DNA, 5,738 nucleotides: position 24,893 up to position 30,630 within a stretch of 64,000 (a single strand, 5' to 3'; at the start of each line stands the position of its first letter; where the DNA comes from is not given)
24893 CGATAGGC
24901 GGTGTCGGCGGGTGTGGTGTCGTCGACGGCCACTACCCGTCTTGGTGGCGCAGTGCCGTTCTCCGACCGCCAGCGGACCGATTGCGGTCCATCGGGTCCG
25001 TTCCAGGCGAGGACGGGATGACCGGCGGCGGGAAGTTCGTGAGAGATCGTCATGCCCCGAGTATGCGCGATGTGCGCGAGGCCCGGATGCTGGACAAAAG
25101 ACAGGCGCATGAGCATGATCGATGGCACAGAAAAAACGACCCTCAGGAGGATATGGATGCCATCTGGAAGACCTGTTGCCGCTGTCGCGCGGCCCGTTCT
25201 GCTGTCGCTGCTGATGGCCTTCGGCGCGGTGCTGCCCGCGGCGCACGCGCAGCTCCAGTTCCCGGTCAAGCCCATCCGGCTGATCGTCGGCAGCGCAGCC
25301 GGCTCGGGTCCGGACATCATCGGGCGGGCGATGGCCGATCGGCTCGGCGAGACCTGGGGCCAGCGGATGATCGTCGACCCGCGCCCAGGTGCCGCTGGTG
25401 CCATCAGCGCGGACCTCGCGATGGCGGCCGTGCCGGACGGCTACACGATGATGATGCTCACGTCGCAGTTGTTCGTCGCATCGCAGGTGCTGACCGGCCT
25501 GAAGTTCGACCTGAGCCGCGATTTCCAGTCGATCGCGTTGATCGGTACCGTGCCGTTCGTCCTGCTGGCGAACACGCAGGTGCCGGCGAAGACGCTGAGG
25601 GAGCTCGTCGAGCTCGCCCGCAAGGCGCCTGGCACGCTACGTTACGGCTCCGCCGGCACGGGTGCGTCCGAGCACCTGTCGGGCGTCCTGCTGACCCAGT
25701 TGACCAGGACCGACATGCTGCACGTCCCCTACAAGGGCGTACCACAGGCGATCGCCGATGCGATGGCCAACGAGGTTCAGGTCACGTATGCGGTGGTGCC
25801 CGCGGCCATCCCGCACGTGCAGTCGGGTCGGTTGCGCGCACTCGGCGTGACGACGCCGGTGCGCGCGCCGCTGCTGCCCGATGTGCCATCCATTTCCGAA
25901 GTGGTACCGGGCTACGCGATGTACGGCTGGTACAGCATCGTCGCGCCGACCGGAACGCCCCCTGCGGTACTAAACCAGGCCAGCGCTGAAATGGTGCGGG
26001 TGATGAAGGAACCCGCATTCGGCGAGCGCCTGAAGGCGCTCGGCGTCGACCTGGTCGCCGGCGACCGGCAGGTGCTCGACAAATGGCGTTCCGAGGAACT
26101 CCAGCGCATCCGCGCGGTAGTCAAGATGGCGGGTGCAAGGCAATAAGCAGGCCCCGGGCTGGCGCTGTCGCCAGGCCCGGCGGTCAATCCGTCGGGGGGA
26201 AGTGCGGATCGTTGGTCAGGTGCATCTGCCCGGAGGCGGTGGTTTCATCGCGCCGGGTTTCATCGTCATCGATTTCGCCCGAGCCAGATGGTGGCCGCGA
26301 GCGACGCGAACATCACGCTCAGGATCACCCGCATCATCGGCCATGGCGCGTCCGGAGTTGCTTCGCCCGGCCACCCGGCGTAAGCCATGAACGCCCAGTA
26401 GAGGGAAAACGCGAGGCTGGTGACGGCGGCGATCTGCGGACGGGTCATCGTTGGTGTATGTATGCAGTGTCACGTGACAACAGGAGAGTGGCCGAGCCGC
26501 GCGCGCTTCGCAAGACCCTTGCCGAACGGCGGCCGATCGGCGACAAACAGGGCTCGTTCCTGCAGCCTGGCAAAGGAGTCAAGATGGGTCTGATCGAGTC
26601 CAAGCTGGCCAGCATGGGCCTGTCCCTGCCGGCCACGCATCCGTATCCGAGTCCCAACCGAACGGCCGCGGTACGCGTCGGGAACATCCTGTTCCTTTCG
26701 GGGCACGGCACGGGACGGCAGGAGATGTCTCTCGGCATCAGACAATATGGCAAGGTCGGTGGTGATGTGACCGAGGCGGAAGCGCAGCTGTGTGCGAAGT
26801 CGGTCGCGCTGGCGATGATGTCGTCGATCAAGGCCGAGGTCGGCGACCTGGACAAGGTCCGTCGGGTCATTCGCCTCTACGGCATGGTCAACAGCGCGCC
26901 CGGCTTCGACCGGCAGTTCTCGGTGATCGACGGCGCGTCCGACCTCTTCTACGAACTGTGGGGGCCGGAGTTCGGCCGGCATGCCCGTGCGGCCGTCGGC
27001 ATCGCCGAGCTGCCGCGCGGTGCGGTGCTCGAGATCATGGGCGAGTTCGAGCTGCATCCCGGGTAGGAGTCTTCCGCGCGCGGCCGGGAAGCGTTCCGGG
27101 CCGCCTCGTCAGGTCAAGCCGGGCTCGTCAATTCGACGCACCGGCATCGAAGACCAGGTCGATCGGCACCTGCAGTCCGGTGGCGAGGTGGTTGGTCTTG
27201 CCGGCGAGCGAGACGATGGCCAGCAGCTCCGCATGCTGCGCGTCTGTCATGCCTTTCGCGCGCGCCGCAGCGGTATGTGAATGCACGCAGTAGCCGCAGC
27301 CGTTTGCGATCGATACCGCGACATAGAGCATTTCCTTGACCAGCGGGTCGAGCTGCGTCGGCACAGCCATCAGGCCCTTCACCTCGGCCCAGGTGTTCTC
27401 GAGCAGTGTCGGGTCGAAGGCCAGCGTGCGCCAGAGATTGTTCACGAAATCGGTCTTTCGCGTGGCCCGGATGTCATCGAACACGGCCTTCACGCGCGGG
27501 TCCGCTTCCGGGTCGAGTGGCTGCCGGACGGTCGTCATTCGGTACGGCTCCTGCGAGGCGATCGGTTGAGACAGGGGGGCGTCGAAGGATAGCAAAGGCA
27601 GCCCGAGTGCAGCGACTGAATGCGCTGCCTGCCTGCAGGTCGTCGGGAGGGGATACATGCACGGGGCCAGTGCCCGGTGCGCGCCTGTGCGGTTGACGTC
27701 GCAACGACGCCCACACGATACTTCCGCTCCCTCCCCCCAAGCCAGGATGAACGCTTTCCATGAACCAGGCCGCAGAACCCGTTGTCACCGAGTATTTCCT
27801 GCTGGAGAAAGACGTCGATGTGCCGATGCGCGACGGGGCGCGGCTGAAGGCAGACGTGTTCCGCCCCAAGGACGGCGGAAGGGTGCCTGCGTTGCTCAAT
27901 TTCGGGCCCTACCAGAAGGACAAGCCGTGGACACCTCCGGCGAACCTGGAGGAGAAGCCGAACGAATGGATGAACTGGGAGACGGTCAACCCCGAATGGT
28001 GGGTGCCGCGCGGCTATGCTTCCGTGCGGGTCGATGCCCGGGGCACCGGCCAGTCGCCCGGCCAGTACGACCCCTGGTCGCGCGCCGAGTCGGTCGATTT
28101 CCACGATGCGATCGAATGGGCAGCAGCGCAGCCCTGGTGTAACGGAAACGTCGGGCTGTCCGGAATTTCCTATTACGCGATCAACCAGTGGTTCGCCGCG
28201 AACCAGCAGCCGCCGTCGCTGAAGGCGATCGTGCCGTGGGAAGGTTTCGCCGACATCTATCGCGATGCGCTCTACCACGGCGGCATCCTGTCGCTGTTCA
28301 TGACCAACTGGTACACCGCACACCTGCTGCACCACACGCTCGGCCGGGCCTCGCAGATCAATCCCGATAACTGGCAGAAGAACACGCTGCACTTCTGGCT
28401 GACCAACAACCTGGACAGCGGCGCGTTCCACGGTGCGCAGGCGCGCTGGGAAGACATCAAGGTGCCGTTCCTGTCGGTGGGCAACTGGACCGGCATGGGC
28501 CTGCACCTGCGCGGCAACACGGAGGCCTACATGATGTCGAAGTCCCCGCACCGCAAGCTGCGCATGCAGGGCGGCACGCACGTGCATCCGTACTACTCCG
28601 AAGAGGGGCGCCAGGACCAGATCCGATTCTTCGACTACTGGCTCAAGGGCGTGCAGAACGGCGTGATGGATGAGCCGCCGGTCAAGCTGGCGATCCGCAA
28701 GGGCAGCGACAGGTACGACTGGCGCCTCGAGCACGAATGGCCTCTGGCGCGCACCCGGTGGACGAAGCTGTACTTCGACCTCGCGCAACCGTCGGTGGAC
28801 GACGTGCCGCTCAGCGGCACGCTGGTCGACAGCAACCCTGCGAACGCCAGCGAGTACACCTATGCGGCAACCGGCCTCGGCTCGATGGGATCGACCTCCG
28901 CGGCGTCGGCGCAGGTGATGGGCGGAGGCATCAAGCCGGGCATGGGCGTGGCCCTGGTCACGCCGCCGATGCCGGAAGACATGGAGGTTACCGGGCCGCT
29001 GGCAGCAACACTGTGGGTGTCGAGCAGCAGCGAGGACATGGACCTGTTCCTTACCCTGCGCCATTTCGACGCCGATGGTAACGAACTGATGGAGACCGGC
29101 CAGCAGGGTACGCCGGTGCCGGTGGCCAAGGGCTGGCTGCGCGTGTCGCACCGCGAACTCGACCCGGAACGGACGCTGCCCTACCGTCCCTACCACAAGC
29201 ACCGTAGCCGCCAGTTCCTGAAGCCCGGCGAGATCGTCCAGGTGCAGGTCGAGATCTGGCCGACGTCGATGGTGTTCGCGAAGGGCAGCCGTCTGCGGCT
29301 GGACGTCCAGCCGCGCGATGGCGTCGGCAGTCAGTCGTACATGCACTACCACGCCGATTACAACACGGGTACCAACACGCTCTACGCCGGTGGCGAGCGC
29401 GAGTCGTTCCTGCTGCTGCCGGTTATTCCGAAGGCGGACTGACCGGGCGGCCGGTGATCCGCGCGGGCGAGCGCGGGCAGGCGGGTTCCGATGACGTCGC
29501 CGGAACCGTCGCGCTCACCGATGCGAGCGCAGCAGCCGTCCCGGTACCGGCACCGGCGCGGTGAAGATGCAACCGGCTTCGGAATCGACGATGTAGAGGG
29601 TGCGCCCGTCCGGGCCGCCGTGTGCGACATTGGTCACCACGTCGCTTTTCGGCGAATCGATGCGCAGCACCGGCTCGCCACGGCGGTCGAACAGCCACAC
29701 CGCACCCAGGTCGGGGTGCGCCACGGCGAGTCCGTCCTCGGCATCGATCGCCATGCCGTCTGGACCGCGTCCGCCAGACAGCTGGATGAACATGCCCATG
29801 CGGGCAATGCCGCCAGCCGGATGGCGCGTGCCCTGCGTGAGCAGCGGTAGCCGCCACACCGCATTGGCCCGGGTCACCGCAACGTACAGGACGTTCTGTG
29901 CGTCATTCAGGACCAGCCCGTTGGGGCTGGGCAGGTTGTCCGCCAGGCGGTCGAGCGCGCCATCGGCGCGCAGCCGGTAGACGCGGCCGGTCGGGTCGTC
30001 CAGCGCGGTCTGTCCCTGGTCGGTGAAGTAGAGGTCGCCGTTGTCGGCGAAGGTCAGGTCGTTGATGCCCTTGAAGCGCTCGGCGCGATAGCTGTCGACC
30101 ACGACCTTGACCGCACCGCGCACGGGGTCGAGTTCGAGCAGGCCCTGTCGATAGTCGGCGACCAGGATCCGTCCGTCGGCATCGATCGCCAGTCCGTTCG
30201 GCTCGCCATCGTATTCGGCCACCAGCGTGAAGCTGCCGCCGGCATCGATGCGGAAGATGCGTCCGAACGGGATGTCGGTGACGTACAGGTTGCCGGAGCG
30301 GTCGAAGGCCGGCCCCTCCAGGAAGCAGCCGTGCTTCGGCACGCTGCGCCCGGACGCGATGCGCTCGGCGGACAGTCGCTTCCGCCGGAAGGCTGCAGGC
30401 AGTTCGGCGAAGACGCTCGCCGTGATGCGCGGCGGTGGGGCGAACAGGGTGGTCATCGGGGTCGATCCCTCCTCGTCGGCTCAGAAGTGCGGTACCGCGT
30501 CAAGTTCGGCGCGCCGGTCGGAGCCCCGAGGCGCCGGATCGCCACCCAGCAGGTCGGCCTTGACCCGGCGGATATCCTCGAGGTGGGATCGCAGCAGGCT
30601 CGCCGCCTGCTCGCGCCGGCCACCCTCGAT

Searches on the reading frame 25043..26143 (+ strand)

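Call 37: search_protein_families(library=pfam, proteins=[window:25043-26143:+], max_evalue=0.00001)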
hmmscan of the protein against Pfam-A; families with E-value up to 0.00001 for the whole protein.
window:25043-26143:+ (367 aa): 1 family
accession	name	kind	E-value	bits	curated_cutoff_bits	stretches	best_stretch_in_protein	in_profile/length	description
PF03401.19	TctC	-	4.1e-63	213.9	27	1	94-363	2-272/274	Tripartite tricarboxylate transporter family receptor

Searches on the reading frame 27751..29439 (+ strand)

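Call 37: search_protein_families(library=pfam, proteins=[window:27751-29439:+], max_evalue=0.00001)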
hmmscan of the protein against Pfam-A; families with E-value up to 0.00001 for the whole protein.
window:27751-29439:+ (563 aa): 2 families
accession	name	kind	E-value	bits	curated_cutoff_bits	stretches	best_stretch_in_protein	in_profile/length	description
PF02129.25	Peptidase_S15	-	1.2e-47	163.2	23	1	28-278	1-261/262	X-Pro dipeptidyl-peptidase (S15 family)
PF08530.16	PepX_C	-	2e-39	136.2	22.5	1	303-554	1-216/217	X-Pro dipeptidyl-peptidase C-terminal non-catalytic domain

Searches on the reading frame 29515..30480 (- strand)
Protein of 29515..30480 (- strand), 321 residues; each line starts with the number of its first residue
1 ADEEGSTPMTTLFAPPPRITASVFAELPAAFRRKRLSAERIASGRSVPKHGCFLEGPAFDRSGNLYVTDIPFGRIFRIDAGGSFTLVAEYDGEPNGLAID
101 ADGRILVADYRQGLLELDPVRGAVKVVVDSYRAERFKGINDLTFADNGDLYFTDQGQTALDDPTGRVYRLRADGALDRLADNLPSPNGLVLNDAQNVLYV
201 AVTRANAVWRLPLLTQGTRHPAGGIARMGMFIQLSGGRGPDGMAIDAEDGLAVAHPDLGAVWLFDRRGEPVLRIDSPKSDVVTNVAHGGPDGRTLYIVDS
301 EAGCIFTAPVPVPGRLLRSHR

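Call 68: search_protein_families(library=pfam, proteins=[window:29515-30480:-], max_evalue=0.00001)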
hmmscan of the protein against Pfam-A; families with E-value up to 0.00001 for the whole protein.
window:29515-30480:- (321 aa): 2 families
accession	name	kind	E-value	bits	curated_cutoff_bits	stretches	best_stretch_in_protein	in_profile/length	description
PF08450.18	SGL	-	1.7e-39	136.4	26.3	1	55-298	3-243/246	SMP-30/Gluconolactonase/LRE-like region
PF01436.27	NHL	-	1.3e-10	41.2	20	0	93-110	3-20/28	NHL repeat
